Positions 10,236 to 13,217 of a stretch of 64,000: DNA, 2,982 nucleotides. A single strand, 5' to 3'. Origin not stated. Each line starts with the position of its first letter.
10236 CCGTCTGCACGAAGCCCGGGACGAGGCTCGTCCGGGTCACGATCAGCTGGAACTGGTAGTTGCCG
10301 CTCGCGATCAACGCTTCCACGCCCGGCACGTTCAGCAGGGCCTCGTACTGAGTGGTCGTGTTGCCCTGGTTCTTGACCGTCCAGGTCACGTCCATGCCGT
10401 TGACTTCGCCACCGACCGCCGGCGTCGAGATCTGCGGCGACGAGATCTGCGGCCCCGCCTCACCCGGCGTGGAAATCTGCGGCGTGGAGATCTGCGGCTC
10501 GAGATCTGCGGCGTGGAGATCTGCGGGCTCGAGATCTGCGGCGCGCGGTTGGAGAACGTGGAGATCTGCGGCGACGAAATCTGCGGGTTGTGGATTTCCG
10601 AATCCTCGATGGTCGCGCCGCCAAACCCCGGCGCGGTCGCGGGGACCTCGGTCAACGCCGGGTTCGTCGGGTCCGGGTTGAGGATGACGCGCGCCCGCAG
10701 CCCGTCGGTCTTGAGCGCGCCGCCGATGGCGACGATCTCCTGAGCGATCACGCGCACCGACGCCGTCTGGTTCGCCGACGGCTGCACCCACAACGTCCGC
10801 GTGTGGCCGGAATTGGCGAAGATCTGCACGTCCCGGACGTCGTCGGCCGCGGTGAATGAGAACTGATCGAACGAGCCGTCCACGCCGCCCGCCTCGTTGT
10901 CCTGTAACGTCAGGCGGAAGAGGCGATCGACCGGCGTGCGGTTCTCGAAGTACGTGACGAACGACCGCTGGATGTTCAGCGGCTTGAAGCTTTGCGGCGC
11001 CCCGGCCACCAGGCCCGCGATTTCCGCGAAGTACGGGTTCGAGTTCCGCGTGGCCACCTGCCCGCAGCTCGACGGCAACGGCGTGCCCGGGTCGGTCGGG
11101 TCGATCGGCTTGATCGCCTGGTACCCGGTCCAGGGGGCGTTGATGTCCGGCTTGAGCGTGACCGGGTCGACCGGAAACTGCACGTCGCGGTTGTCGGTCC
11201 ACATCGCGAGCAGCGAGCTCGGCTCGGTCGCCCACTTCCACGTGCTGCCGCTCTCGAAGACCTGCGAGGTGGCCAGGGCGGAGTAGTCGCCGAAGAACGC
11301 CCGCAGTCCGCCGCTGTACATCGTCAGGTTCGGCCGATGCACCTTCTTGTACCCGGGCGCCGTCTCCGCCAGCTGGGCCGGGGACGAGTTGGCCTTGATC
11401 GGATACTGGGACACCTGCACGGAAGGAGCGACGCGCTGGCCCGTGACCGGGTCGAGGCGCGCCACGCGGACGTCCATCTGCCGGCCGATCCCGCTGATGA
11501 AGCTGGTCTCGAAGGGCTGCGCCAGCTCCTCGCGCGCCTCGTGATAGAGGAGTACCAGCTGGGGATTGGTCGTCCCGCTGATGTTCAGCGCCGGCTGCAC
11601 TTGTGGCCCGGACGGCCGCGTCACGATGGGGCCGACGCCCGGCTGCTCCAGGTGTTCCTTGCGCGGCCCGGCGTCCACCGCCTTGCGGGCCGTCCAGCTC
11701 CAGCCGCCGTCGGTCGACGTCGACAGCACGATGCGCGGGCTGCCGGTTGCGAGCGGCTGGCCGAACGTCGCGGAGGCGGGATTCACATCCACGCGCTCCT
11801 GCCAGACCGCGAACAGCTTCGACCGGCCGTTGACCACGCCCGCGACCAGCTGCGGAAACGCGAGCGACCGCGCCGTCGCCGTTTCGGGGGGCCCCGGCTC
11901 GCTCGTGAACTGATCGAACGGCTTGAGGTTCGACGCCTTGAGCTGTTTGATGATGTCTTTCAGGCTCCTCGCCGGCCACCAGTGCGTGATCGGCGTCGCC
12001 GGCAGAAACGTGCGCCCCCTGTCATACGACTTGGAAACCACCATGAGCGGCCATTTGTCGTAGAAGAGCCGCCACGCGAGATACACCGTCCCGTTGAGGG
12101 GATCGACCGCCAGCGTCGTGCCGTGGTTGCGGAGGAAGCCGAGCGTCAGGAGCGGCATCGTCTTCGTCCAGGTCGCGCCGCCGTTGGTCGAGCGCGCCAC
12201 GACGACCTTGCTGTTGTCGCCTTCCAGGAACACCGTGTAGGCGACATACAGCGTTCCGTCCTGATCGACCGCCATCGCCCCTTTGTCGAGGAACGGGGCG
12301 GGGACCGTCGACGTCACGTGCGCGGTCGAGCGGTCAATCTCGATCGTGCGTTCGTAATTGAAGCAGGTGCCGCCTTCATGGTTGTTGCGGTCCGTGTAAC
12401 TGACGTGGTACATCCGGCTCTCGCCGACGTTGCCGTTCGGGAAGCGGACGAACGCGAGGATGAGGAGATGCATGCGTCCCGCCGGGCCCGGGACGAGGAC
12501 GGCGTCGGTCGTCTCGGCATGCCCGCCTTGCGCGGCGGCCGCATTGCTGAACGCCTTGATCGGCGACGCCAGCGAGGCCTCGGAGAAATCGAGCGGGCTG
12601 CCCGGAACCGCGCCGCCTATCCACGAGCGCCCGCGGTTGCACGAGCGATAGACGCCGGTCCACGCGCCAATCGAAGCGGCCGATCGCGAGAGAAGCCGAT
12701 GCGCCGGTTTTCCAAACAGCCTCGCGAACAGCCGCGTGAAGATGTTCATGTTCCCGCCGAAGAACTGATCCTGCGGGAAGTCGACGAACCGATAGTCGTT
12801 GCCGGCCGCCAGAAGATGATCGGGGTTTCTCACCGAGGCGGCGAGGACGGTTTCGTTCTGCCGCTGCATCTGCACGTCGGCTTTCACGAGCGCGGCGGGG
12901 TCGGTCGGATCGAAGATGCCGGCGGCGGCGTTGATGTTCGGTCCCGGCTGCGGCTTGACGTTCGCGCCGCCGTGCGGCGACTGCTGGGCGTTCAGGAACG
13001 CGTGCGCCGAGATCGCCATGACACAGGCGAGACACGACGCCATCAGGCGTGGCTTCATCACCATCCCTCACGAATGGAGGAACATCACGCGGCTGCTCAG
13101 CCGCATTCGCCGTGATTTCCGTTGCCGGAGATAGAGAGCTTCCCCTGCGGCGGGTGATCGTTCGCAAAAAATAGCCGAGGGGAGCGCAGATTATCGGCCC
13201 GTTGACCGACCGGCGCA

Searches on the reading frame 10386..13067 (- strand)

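Call 33: search_protein_families(library=pfam, proteins=[window:10386-13067:-], max_evalue=0.001)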
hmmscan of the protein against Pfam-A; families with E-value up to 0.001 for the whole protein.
window:10386-13067:- (893 aa): 1 family
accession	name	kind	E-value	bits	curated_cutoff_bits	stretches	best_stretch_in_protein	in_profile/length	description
PF13088.12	BNR_2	-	8.7e-06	25.7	31.4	0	190-361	55-205/277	BNR repeat-like domain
